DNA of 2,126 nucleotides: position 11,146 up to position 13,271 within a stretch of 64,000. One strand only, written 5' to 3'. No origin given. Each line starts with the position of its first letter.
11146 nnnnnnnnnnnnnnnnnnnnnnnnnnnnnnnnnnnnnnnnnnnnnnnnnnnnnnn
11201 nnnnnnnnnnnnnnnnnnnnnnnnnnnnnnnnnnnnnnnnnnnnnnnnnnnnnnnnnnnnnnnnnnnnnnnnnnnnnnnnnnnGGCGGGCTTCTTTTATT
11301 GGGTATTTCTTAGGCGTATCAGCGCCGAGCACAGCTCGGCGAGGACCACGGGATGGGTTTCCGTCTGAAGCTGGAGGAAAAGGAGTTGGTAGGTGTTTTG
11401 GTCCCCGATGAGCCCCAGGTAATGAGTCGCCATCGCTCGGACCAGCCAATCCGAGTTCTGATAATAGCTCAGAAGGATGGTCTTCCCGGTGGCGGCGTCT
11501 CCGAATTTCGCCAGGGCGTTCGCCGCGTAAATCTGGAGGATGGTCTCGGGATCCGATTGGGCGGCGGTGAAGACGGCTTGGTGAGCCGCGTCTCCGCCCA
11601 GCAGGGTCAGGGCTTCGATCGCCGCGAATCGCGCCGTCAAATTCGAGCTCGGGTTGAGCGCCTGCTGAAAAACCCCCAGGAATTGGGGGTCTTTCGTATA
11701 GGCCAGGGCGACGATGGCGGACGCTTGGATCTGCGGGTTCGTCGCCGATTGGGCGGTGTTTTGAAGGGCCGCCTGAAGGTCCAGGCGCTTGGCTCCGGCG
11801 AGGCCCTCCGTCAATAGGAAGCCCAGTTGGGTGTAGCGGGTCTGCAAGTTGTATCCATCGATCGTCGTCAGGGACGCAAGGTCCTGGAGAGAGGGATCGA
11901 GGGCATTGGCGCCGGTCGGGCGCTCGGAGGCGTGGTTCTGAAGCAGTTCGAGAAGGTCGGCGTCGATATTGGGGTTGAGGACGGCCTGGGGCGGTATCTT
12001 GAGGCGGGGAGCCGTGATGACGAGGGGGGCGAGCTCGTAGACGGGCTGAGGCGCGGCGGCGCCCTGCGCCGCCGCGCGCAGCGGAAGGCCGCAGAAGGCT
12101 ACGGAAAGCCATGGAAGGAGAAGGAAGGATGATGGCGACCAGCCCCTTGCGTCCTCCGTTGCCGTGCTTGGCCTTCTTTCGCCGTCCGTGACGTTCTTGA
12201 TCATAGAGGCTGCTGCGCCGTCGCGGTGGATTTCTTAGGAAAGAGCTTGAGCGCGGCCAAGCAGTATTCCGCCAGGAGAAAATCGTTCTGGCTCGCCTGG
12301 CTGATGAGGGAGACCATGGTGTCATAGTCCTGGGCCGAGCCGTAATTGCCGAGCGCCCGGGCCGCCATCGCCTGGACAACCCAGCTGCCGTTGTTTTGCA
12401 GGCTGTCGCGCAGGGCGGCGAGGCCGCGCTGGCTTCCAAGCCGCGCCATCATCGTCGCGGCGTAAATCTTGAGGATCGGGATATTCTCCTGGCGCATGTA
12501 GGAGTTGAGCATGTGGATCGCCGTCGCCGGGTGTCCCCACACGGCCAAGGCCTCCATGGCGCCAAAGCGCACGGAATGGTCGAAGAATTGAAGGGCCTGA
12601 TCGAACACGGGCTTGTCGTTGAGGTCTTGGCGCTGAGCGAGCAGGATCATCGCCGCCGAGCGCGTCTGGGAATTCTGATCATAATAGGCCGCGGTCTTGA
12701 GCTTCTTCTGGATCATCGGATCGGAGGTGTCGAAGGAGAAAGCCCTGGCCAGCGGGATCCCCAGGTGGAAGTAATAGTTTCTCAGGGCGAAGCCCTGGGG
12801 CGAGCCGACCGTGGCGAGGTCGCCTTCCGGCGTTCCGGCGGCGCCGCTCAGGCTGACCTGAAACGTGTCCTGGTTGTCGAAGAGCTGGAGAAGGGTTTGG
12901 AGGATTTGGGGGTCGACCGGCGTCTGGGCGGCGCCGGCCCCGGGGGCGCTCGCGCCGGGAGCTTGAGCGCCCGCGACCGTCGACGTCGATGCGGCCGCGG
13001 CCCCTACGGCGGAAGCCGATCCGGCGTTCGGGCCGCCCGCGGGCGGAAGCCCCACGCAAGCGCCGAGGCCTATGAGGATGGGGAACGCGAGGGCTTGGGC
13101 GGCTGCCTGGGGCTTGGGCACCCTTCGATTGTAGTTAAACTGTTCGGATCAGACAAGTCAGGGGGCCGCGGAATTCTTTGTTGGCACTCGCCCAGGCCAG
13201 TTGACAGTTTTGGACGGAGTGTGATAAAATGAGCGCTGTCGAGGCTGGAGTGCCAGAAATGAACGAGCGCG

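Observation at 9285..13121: HEAT-repeat lipoprotein pair leading an exbB-exbD-tonB operon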

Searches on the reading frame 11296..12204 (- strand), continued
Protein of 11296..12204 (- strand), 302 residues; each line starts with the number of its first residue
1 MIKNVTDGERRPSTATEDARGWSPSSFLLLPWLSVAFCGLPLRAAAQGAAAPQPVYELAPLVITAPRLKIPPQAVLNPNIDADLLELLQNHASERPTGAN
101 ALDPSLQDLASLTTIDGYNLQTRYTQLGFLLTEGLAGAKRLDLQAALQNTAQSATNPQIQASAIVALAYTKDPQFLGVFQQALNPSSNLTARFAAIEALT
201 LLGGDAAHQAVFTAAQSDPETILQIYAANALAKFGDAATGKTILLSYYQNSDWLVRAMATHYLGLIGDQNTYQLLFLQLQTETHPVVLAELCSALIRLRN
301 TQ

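Call 85: predict_structure(alignment_id=A1)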
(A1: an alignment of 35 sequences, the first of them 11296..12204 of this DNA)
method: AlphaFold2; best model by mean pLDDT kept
length: 302 residues; sequences in the alignment: 35
mean_pLDDT: 75.1   pTM: 0.67
mean pLDDT of the five models: 75.1, 74.1, 73.2, 72.7, 71.3
residues with pLDDT >= 90: 139; 70-90: 51; 50-70: 33; < 50: 79
segments of 3 or more residues with pLDDT < 50: 1-10, 14-30, 37-61, 98-114, 116-120, 122-124
pLDDT, mean of each block of 10 residues (from residue 1): 43 46 45 47 38 38 63 72 81 59 39 48 56 75 91 87 90 95 88 93 96 96 95 96 97 94 96 97 94 95 79
secondary structure, 60 per line:
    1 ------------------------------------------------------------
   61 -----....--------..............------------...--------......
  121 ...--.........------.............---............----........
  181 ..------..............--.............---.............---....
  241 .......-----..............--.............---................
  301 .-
elements in order: H66-69 H78-91 H115-123 H126-134 H141-153 H157-168 H173-182 H189-202 H205-217 H221-233 H237-247 H253-266 H269-281 H285-301
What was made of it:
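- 11296..12204 (-): HEAT-B: secreted HEAT-repeat paralog, 302 aa. Sec-type signal peptide, short linker carrying the TonB-box-like motif, adaptor module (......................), then HEAT repeats. AF2 model with residues 1-61 disordered and the HEAT part at pLDDT above 90 (call 85).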

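Call 86: search_protein_families(library=padloc, proteins=[window:11296-12204:-], max_evalue=0.01)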
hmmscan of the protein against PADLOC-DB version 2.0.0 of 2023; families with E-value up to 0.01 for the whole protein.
window:11296-12204:- (302 aa): 1 family
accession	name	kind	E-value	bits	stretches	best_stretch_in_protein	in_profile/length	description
PDLC02919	HEAT-ARM_XIII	-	2.6e-07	26.4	2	223-297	1498-1571/1972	-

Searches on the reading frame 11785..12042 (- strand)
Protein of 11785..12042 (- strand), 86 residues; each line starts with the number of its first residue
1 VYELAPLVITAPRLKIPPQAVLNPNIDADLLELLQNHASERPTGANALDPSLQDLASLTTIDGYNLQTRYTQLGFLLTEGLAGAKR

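Call 61: search_protein_representatives(protein=window:11785-12042:-)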
Query: 86 residues. Proteins with E-value up to 0.001 (for the whole library): 36; up to 1e-10: 22; up to 1e-30: 1. The best 36 are listed.
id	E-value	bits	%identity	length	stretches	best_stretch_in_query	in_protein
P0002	1.7e-37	143.1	83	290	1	1-86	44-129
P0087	1.4e-27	111.5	67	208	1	2-85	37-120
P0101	5.8e-23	96.8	44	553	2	3-84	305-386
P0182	2.4e-19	85.3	45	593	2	2-85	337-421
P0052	4.6e-19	84.4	54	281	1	2-84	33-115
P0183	3.6e-18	81.6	51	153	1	1-85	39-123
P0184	3.8e-18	81.5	54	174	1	2-84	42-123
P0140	4.3e-18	81.3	41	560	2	2-84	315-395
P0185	5.0e-17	77.9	54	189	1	3-85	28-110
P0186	8.2e-17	77.2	38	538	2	1-84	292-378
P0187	1.2e-16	76.7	39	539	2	2-84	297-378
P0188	1.6e-16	76.3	54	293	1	7-84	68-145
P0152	2.4e-16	75.8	42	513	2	4-84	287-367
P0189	1.8e-15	73.0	40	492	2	2-84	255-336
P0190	3.0e-13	65.9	42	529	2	2-85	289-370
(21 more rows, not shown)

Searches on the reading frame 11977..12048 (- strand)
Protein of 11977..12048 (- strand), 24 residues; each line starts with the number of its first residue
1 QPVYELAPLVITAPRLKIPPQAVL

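Call 21: search_solved_structures(query=A2, max_evalue=10, show_alignments=5)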
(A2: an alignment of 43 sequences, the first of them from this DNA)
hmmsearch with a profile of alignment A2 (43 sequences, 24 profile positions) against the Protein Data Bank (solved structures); distinct sequences matched with E-value up to 10: 1.
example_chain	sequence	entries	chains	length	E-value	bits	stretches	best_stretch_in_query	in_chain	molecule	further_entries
6seh_D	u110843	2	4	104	0.32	13.6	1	13-23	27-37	Structure-specific endonuclease subunit SLX4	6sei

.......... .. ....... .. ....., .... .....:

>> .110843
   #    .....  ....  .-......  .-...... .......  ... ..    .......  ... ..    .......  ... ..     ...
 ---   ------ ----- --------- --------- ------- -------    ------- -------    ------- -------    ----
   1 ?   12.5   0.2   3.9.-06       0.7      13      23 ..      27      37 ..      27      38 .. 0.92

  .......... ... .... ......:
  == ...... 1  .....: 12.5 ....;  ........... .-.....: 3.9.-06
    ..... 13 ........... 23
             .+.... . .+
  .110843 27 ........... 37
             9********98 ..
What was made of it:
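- Tried and rejected: It returned only an irrelevant SLX4 hit (call 21).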

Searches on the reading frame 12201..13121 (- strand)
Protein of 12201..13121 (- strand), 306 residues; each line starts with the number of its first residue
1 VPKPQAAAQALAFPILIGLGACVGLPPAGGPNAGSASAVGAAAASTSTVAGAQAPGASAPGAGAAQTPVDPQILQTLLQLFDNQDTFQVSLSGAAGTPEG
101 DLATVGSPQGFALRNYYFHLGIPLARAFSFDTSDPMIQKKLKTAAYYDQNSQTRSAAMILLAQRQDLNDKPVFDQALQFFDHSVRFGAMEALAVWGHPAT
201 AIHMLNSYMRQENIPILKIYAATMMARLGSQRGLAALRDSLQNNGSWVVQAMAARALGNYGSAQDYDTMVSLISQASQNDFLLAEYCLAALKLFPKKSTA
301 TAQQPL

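Call 3: search_protein_families(library=pfam, proteins=[window:12201-13121:-], max_evalue=0.1)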
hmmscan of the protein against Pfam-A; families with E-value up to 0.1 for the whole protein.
window:12201-13121:- (306 aa): 1 family
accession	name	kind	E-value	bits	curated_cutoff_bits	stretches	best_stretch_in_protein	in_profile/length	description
PF13646.12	HEAT_2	-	2.7e-12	47.2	27.7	2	215-275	14-73/88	HEAT repeats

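Call 4: search_protein_families(library=ncbifam, proteins=[window:12201-13121:-], max_evalue=0.1)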
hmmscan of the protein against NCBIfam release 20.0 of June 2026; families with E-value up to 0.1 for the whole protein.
window:12201-13121:- (306 aa): 3 families
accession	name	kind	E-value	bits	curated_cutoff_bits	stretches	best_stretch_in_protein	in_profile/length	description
NF045915.1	PhycobilmeDegNblB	equivalog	0.00091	18.8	300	1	197-287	29-119/214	phycobilisome degradation protein NblB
NF010374.0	PRK13800.1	equivalog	0.0044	15.3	1196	1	149-275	697-818/898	fumarate reductase/succinate dehydrogenase flavoprotein subunit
NF058515.1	phyc_lyase_CpcF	equivalog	0.031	13.8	220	1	156-261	18-120/200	C-phycocyanin alpha-cysteine-84 phycocyanobilin lyase subunit CpcF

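Call 16: find_homologous_proteins(query=window:12201-13121:-, max_evalue=0.001)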
Query window:12201-13121:- (306 aa): 7 proteins with E <= 0.001 among 8000 candidates.
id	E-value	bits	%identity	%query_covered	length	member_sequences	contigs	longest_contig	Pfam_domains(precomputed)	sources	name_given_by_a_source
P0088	3.2e-179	613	100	93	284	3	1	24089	PF13646.13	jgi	jgi:hypothetical protein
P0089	1.8e-169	581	87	100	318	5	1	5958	PF13646.13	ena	-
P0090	3.3e-124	432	69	94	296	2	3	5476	PF13646.13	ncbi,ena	-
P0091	1.5e-69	253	39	82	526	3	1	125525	PF02985.29,PF13646.13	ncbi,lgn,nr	ncbi:MAG: HEAT repeat domain-containing protein [Elusimicrobia bacterium]|nr:HEAT repeat domain-cont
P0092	9.6e-51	191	33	76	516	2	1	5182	PF02985.29,PF03130.23,PF13646.13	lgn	-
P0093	1.9e-48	184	37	75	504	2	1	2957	PF02985.29,PF13646.13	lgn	-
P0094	6.0e-39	152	38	76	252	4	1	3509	PF02985.29,PF13646.13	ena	-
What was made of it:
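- Tried and rejected: It was nearly empty because low-complexity words saturated the candidate list (call 16).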

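Call 33: find_homologous_proteins(query=P0091, max_evalue=1e-10)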
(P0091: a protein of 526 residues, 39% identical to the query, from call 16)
Query P0091 (526 aa): 92 proteins with E <= 1e-10 among 8000 candidates.
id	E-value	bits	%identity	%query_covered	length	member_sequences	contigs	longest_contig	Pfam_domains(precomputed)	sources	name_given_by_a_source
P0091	0.0e+0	1185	100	100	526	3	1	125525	PF02985.29,PF13646.13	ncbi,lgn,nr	ncbi:MAG: HEAT repeat domain-containing protein [Elusimicrobia bacterium]|nr:HEAT repeat domain-cont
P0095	2.2e-187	642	59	98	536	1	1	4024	PF02985.29,PF13646.13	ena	-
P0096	1.9e-181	623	57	98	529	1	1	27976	PF02985.29,PF13646.13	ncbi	-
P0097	4.8e-169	582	55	96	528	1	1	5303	PF02985.29,PF13646.13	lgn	-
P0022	3.7e-167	575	60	84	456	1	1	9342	PF13646.13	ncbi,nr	ncbi:MAG: HEAT repeat domain-containing protein, partial [Elusimicrobia bacterium]|nr:HEAT repeat do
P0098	3.7e-167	575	53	98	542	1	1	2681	PF02985.29,PF13646.13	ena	-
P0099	4.3e-167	575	54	99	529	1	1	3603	PF13646.13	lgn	-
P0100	2.3e-164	566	53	100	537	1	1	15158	PF02985.29,PF13646.13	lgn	-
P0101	1.1e-162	561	53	98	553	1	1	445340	PF13646.13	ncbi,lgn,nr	ncbi:MAG: HEAT repeat domain-containing protein [Elusimicrobia bacterium]|nr:HEAT repeat domain-cont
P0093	1.5e-155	537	54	94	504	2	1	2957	PF02985.29,PF13646.13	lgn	-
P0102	5.5e-153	529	49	100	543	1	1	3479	PF02985.29,PF13646.13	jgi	-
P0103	9.0e-152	525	81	56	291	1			PF13646.13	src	-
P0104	7.4e-151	522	50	98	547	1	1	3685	PF02985.29,PF13646.13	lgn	-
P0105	1.4e-114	402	43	93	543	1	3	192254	PF02985.29,PF13646.13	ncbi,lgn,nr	ncbi:MAG: HEAT repeat domain-containing protein [Elusimicrobia bacterium]|nr:HEAT repeat domain-cont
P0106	1.5e-114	402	41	99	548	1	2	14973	PF02985.29,PF03130.23,PF13646.13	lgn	-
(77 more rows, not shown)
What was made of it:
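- About 85 fused proteins were recovered (call 33).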

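Call 51: predict_structure(alignment_id=A4)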
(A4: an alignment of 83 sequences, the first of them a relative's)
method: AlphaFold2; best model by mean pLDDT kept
length: 526 residues; sequences in the alignment: 83
mean_pLDDT: 89.1   pTM: 0.87
mean pLDDT of the five models: 89.1, 88.4, 88.2, 88.0, 87.3
residues with pLDDT >= 90: 426; 70-90: 34; 50-70: 19; < 50: 47
segments of 3 or more residues with pLDDT < 50: 1-3, 13-33, 270-290
pLDDT, mean of each block of 10 residues (from residue 1): 48 46 45 74 97 96 96 91 95 93 95 95 94 94 97 96 91 98 98 96 98 98 96 97 96 95 66 40 44 71 94 93 96 93 93 92 91 94 94 94 98 98 95 98 98 97 98 98 97 97 98 97 84
secondary structure, 60 per line:
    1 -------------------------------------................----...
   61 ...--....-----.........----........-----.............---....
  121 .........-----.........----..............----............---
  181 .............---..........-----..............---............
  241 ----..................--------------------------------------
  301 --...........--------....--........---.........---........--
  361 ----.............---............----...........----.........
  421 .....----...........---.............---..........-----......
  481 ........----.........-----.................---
elements in order: H38-53 H58-63 H66-69 H75-83 H88-95 H101-113 H117-129 H135-143 H148-161 H166-177 H181-193 H197-206 H212-225 H229-240 H245-262 H303-313 H322-325 H328-335 H339-347 H351-358 H365-377 H381-392 H397-407 H412-425 H430-440 H444-456 H460-469 H475-488 H493-501 H507-523
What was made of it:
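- HEAT-B modelled alone has a poorly defined N-terminal module (residues 98-124 below 50), whereas the same module is above 90 in the fusion (calls 85, 51). The AF2 model of a fusion has pLDDT 89 and pTM 0.87, with only the N-terminal tether and the linker (residues 270-290) disordered (call 51).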

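Call 55: fold_search(model_id=the predicted structure, library=pdb)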
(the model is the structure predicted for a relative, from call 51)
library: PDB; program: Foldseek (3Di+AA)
matches with E <= 10: 1108; with E <= 0.001: 33
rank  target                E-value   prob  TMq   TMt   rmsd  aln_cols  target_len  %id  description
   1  6fsq                  7.2e-06  1.00  0.35  0.46  13.6       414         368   20  Structure of A3_bGFPD, an artificial bi-domain protein based on two different alphaRep domains : A3 and a GFP binding do (released 2018-08-08)
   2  2pf4_B                9.9e-06  1.00  0.28  0.26  24.2       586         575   14  Crystal structure of the full-length simian virus 40 small t antigen complexed with the protein phosphatase 2A Aalpha  (released 2007-08-07)
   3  6ef4                  1.2e-05  1.00  0.32  0.30  20.9       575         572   14  Crystal structure of mouse PP2A Aalpha P179R mutant (released 2019-06-26)
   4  2ie3_A                2.1e-05  1.00  0.29  0.27  23.1       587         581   14  Structure of the Protein Phosphatase 2A Core Enzyme Bound to Tumor-inducing Toxins (released 2006-11-07)
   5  8u89_A                3.0e-05  1.00  0.28  0.26  22.6       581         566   15  The structure of the PP2A-B56Delta holoenzyme mutant - E197K (released 2024-01-10)
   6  2npp_A                8.8e-05  1.00  0.28  0.26  20.1       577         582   14  Structure of the Protein Phosphatase 2A Holoenzyme (released 2006-12-12)
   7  6iur_A                1.2e-04  1.00  0.29  0.26  24.7       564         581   14  A phosphatase complex STRN3-PP2Aa (released 2019-12-04)
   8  6bzx_A                1.3e-04  1.00  0.32  0.53   8.5       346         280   20  Structure of the artificial complex alpha-Rep/Octarellin V.1 crystallized by counter diffusion in a capillary (released 2019-01-09)
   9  5yvi_A                1.3e-04  1.00  0.27  0.19  18.4       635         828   11  Crystal structure of Karyopherin beta2 in complex with FUS(456-526) (released 2018-05-16)
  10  8uwb_A                1.9e-04  1.00  0.28  0.26  21.5       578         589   15  Crystal structure of PP2A PPP2R1A-PPP2CA-PPP2R5E phosphatase. (released 2024-04-17)
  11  5w0w_J                2.0e-04  1.00  0.29  0.26  21.8       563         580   14  Crystal structure of Protein Phosphatase 2A bound to TIPRL (released 2018-01-17)
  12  6iur_F                2.2e-04  1.00  0.29  0.26  24.5       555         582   15  A phosphatase complex STRN3-PP2Aa (released 2019-12-04)
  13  7oho_AAA              2.5e-04  1.00  0.30  0.27  22.8       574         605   13  Crystal structure of AP2 FCHO2 chimera (released 2022-06-01)
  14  4zv6_A                2.7e-04  1.00  0.32  0.53   9.0       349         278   19  Crystal structure of the artificial alpharep-7 octarellinV.1 complex (released 2016-05-25)
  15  7onb_C                2.9e-04  1.00  0.25  0.17  20.7       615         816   14  Structure of the U2 5' module of the A3'-SSA complex (released 2021-08-04)
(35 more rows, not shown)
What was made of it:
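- On Ton system (ExbB-ExbD-TonB energy transducer): The candidate client is an all-alpha HEAT solenoid (calls 51, 55, 85).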

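Call 86: search_protein_families(library=padloc, proteins=[window:12201-13121:-], max_evalue=0.01)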
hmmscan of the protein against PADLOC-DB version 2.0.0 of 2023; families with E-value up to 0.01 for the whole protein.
window:12201-13121:- (306 aa): 1 family
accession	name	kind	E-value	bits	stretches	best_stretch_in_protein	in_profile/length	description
PDLC02919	HEAT-ARM_XIII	-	7.2e-06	21.7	1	145-279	860-980/1972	-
